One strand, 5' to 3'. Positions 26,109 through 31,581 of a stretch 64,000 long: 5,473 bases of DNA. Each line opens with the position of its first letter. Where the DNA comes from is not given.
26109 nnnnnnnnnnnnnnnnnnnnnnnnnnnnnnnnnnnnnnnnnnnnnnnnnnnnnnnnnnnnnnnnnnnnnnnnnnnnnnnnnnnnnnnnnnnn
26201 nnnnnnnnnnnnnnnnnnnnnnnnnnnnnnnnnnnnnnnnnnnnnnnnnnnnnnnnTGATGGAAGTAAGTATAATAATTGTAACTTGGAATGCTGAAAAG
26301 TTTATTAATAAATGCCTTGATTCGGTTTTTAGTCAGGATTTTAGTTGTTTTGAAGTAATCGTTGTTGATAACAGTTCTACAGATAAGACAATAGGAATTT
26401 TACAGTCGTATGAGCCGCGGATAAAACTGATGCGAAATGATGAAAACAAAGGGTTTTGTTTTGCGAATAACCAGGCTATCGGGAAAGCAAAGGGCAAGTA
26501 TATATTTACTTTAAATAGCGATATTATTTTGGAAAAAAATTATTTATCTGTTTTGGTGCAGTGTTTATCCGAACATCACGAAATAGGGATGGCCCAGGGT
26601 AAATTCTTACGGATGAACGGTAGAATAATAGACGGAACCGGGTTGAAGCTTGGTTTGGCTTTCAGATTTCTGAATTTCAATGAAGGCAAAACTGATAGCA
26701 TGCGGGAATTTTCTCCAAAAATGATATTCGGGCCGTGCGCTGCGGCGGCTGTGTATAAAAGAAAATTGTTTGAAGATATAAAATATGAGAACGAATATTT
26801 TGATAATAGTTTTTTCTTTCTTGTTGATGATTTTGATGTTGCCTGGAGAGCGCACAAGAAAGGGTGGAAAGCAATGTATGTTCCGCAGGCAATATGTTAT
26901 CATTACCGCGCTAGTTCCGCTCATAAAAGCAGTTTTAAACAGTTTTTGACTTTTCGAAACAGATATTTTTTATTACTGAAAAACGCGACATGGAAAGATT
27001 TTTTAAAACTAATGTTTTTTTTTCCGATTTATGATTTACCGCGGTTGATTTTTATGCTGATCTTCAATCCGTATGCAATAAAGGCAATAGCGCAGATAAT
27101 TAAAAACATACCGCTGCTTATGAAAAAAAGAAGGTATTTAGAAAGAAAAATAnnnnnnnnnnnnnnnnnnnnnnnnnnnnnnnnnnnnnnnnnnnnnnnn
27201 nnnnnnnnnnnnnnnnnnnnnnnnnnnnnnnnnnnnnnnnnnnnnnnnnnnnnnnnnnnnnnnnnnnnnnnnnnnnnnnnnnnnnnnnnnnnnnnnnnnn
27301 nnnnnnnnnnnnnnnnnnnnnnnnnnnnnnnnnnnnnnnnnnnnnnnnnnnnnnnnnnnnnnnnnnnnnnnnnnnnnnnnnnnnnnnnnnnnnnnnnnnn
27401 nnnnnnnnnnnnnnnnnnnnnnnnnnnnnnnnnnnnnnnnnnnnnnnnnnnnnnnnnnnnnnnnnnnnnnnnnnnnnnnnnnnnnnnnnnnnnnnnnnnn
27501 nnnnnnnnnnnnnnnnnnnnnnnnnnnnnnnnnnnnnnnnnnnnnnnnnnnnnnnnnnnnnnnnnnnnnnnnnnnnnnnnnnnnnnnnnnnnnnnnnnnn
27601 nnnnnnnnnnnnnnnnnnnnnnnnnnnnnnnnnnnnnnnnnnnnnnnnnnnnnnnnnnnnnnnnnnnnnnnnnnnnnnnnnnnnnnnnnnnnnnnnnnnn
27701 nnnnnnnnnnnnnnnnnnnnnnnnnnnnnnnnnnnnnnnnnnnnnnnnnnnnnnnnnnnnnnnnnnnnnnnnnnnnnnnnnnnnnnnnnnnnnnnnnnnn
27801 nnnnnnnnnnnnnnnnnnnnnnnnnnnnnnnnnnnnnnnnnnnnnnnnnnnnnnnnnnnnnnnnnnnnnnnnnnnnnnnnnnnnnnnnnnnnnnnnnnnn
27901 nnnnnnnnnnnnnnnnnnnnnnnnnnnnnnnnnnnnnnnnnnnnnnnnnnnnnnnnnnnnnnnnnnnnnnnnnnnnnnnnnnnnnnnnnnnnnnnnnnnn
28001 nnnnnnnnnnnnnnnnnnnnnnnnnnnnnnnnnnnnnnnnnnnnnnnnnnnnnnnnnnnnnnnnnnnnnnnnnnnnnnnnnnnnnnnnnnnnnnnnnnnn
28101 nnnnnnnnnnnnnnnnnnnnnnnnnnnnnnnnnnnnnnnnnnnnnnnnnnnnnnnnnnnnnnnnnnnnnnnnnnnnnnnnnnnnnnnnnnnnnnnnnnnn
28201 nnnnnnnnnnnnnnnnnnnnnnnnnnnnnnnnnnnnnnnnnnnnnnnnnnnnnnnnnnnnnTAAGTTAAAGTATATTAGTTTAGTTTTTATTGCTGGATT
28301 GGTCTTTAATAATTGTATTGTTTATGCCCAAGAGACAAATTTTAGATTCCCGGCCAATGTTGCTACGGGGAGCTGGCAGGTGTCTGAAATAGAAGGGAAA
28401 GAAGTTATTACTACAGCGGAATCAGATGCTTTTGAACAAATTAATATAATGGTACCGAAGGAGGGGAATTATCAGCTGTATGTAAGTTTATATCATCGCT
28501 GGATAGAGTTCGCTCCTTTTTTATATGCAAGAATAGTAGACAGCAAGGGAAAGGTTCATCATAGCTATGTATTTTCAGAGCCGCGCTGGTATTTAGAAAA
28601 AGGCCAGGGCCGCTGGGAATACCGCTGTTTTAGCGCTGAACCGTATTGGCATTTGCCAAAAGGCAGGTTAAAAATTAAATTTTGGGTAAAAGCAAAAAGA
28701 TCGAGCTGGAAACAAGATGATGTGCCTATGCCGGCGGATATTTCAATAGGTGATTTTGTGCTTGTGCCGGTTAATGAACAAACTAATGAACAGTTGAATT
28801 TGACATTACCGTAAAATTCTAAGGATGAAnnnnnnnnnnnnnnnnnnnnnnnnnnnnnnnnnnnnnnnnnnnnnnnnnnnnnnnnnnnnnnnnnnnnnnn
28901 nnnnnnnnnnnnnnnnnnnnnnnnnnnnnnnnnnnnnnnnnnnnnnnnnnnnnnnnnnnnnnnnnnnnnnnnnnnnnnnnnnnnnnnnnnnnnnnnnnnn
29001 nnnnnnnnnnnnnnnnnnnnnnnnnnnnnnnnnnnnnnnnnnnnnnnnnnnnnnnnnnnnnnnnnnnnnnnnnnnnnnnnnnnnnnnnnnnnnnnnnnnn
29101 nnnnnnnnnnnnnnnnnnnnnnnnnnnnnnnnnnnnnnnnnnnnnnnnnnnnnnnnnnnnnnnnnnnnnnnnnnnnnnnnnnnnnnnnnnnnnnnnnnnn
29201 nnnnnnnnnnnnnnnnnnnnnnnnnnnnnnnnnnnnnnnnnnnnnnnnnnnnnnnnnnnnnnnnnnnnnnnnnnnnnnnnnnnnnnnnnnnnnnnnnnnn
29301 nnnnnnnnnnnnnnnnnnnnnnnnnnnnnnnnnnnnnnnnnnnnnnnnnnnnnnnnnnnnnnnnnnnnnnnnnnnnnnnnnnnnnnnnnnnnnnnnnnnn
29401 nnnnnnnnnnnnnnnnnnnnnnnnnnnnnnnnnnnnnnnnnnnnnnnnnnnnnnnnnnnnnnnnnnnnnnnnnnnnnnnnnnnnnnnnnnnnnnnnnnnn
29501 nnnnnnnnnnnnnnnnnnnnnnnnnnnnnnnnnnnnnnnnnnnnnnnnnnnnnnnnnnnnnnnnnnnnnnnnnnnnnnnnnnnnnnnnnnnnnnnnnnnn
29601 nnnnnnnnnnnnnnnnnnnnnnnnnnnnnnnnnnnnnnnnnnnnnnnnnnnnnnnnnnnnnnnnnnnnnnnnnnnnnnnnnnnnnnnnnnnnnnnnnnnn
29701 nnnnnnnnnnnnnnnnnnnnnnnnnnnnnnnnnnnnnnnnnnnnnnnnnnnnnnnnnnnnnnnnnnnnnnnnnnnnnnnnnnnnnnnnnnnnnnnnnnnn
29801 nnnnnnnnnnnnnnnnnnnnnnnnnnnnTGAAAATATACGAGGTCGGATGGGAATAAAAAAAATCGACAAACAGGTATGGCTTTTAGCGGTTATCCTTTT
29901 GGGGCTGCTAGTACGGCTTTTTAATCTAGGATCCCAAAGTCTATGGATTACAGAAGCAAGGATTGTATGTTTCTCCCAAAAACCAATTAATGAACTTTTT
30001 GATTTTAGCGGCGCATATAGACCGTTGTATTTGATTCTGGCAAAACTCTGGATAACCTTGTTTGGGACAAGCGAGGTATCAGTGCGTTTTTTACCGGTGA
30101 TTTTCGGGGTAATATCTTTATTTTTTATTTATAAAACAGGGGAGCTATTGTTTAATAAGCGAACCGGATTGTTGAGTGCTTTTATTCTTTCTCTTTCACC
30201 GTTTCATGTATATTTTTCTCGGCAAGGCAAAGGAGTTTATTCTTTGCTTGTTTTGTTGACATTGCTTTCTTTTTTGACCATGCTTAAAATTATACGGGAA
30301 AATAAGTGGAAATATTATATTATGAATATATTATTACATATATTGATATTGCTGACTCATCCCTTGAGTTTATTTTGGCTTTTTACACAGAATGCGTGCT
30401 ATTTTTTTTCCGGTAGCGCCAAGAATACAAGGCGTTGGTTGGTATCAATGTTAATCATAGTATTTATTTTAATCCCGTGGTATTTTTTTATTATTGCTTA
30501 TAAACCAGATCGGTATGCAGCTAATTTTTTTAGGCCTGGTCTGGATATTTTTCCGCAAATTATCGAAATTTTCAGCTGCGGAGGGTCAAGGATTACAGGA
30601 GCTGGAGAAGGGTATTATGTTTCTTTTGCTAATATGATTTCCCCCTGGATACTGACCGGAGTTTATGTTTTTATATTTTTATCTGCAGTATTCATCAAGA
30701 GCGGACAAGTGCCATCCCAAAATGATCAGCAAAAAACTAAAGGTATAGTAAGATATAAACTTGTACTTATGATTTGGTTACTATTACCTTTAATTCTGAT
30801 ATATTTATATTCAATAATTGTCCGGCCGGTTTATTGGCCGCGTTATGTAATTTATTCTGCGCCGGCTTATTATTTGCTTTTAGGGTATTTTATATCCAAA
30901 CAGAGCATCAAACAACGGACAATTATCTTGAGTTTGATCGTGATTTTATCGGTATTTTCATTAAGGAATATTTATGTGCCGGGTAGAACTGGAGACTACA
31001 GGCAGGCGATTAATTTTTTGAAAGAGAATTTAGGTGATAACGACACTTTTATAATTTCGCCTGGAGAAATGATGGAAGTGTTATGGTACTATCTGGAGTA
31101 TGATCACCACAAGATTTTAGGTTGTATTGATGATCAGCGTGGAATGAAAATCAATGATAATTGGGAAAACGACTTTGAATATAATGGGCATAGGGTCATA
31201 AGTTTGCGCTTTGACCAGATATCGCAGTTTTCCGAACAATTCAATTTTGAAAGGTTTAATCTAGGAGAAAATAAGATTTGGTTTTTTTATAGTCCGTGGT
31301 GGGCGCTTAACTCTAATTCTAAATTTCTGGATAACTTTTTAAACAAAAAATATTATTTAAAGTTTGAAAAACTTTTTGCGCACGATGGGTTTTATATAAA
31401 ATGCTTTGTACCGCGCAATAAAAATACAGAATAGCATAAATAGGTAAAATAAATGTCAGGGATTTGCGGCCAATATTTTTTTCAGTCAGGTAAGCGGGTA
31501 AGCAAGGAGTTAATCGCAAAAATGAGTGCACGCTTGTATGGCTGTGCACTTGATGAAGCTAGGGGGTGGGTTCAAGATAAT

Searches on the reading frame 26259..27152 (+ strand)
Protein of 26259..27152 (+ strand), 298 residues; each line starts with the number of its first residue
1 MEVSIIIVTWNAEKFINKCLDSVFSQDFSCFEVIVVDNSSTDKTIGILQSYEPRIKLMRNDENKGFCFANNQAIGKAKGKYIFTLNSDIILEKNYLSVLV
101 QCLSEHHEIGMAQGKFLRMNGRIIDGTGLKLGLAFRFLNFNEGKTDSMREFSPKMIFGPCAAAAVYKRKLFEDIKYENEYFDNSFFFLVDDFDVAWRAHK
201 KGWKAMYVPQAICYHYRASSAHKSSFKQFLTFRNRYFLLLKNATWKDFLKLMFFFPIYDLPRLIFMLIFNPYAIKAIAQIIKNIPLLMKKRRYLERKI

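Call 27: search_protein_families(library=pfam, proteins=[window:26259-27152:+], max_evalue=0.00001)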
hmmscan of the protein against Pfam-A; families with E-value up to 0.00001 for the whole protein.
window:26259-27152:+ (298 aa): 3 families
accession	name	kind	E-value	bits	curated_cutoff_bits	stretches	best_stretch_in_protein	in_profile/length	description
PF00535.33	Glycos_transf_2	-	4.8e-28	98.6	23.3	1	4-173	1-166/168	Glycosyl transferase family 2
PF13641.12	Glyco_tranf_2_3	-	1e-18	68.7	27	1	3-227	3-222/230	Glycosyltransferase like family 2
PF13632.12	Glyco_trans_2_3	-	1.7e-07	31.7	27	1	81-269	1-165/198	Glycosyl transferase family group 2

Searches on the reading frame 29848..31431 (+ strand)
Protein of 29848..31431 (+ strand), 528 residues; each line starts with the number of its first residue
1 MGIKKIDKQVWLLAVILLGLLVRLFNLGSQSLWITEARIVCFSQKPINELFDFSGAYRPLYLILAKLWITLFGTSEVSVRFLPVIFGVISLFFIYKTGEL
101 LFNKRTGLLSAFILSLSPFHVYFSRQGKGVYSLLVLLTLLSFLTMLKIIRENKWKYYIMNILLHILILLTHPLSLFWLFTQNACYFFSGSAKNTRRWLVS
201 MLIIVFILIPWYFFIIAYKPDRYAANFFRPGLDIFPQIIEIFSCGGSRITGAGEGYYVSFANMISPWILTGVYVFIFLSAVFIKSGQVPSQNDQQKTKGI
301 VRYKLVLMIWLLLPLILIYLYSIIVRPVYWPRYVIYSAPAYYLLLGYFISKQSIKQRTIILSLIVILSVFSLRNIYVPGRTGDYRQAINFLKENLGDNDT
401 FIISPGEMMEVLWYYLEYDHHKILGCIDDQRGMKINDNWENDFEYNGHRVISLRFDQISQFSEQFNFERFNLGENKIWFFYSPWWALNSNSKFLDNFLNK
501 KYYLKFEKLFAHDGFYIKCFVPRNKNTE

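Call 27: search_protein_families(library=pfam, proteins=[window:29848-31431:+], max_evalue=0.00001)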
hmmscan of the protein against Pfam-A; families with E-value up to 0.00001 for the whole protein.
window:29848-31431:+ (528 aa): 1 family
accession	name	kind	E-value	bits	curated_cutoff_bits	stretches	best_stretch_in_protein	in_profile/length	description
PF13231.12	PMT_2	-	6.2e-15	56.2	26.1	1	59-211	4-157/160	Dolichyl-phosphate-mannose-protein mannosyltransferase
